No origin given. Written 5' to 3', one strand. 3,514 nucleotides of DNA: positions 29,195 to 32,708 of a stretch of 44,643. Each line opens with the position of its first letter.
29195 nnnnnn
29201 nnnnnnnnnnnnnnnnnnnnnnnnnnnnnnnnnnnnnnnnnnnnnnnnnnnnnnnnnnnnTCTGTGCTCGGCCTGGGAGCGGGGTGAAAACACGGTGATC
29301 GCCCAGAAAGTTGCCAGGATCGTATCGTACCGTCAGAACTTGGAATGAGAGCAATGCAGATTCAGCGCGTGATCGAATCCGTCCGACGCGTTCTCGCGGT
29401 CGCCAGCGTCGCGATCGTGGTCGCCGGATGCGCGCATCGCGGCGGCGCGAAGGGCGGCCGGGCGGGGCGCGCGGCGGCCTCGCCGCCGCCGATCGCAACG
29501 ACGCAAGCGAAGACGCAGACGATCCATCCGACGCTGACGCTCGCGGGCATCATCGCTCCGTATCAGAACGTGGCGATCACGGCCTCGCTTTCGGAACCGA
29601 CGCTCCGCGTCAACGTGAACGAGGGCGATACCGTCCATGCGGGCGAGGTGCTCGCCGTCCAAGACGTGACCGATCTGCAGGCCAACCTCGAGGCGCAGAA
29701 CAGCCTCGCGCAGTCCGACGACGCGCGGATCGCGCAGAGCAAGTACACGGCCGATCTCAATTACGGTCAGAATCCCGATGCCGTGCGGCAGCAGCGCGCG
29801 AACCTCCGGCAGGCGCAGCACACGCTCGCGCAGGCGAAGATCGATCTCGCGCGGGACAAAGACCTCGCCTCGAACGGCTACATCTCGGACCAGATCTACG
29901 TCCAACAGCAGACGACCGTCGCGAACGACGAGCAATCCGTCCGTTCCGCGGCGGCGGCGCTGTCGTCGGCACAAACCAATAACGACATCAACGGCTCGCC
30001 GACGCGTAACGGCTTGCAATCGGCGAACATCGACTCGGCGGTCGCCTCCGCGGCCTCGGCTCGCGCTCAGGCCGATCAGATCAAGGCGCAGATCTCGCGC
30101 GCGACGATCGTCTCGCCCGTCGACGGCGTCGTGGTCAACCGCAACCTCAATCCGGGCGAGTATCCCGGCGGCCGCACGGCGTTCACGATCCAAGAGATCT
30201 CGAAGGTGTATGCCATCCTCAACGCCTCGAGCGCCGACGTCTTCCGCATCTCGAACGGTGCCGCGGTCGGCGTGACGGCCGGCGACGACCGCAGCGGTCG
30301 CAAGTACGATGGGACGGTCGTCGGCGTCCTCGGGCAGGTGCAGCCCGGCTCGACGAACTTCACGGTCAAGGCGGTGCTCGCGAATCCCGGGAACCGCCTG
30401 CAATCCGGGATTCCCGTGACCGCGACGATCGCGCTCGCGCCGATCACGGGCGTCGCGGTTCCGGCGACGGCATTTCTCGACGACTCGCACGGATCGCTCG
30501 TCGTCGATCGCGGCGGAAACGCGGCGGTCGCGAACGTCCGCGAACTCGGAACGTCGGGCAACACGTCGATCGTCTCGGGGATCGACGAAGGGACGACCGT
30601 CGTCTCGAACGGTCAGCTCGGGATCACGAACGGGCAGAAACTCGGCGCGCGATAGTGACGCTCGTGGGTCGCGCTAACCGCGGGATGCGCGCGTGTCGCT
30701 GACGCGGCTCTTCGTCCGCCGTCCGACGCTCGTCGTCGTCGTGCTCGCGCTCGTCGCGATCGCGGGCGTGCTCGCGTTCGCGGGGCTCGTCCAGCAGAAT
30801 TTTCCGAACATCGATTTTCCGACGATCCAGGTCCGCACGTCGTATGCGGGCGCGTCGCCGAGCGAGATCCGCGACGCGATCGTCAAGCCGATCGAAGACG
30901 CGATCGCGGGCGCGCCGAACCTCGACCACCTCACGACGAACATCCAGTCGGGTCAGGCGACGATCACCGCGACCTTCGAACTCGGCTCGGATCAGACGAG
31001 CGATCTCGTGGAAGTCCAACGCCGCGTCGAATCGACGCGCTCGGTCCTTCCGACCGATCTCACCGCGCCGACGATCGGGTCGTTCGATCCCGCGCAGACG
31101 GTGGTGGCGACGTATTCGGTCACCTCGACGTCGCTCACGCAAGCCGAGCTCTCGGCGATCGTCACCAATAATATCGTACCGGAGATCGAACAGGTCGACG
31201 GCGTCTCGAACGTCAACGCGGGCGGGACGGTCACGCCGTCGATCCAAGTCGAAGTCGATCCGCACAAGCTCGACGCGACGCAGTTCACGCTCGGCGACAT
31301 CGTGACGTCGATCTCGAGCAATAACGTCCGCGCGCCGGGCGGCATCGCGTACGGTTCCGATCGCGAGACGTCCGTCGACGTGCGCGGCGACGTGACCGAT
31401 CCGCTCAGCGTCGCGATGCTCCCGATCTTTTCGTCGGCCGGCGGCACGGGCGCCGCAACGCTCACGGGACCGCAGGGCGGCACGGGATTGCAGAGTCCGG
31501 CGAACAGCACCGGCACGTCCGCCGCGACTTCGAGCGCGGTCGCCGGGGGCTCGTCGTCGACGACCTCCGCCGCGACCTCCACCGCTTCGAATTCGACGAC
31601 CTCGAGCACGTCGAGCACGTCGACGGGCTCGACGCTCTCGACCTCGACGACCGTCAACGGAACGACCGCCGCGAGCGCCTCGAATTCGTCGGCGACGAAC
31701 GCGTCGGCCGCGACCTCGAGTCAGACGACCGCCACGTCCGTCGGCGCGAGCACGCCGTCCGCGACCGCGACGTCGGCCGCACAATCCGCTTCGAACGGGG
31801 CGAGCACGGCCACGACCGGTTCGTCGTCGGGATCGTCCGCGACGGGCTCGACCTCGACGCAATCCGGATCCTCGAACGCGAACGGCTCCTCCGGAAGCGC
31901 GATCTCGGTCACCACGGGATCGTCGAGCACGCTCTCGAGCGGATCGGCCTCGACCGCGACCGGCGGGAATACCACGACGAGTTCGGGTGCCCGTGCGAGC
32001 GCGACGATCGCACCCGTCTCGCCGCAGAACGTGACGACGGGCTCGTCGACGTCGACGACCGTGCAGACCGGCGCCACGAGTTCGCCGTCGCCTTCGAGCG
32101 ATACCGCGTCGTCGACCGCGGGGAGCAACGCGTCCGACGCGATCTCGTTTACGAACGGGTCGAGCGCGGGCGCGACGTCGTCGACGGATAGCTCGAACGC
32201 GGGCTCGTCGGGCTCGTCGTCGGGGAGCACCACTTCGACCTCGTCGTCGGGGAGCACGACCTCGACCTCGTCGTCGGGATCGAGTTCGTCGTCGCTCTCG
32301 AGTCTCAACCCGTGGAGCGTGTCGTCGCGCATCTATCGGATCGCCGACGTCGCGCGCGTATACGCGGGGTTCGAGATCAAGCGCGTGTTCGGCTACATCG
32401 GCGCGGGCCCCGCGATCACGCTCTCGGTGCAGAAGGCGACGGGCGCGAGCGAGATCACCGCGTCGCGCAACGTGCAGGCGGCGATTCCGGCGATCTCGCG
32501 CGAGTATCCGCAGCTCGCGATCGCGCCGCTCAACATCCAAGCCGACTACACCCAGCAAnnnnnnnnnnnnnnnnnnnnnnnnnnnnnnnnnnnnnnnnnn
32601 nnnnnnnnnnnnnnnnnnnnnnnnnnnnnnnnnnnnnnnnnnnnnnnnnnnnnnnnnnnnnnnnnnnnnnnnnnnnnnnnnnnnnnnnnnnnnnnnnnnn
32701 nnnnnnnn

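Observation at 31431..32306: About 290-aa Ser/Thr/Gly/Ala-rich disordered insertion in the periplasmic headpiece of an RND efflux permease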

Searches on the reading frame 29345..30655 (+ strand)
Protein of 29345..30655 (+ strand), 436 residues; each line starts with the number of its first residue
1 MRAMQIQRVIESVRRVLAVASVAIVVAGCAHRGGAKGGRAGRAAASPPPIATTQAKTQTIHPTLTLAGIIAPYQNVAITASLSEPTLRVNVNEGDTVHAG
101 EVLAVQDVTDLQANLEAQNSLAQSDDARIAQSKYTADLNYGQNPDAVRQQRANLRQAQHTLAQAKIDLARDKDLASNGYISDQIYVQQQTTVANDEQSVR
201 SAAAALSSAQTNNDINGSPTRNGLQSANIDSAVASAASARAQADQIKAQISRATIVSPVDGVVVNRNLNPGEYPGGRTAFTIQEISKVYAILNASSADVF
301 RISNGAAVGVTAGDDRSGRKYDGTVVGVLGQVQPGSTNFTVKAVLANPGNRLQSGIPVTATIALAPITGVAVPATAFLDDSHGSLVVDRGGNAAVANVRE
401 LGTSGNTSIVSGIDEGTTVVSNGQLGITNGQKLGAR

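Call 6: search_protein_families(library=pfam, proteins=[window:29345-30655:+])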
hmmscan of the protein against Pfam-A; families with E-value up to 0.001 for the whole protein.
window:29345-30655:+ (436 aa): 2 families
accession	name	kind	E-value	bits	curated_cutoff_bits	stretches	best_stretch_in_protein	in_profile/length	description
PF16576.10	HlyD_D23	-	2.7e-12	46.8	30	1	242-355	98-211/214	Barrel-sandwich domain of CusB or HlyD membrane-fusion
PF13437.12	HlyD_3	-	5.3e-10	40.4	22.2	1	254-352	1-103/106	HlyD family secretion protein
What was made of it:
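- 29345..30655 (+): Periplasmic adaptor (membrane fusion protein) gene, 436 aa. It is a lipoprotein with lipobox VVAGC. Pfam HlyD_D23 and HlyD_3 (call 6).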

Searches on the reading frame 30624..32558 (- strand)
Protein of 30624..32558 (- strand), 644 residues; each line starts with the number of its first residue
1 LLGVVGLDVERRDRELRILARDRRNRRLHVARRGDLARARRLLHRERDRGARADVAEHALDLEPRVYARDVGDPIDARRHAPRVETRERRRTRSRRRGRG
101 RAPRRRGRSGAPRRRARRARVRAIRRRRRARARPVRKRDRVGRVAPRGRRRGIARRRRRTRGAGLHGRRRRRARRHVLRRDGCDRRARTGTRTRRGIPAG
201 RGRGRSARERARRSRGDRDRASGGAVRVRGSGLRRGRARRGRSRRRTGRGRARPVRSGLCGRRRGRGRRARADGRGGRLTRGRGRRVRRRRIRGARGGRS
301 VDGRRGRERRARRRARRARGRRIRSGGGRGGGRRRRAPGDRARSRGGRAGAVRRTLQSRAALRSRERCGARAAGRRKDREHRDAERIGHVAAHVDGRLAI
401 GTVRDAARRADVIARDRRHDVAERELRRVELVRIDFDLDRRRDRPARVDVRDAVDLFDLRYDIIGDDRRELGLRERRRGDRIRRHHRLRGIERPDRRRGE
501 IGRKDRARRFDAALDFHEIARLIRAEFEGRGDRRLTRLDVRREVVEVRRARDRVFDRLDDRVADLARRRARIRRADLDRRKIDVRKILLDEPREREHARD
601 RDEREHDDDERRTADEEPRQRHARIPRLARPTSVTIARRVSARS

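Call 83: search_protein_families(library=pfam, proteins=[window:30624-32558:-], max_evalue=0.001)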
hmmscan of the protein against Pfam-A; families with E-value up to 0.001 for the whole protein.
window:30624-32558:- (644 aa): 0 families
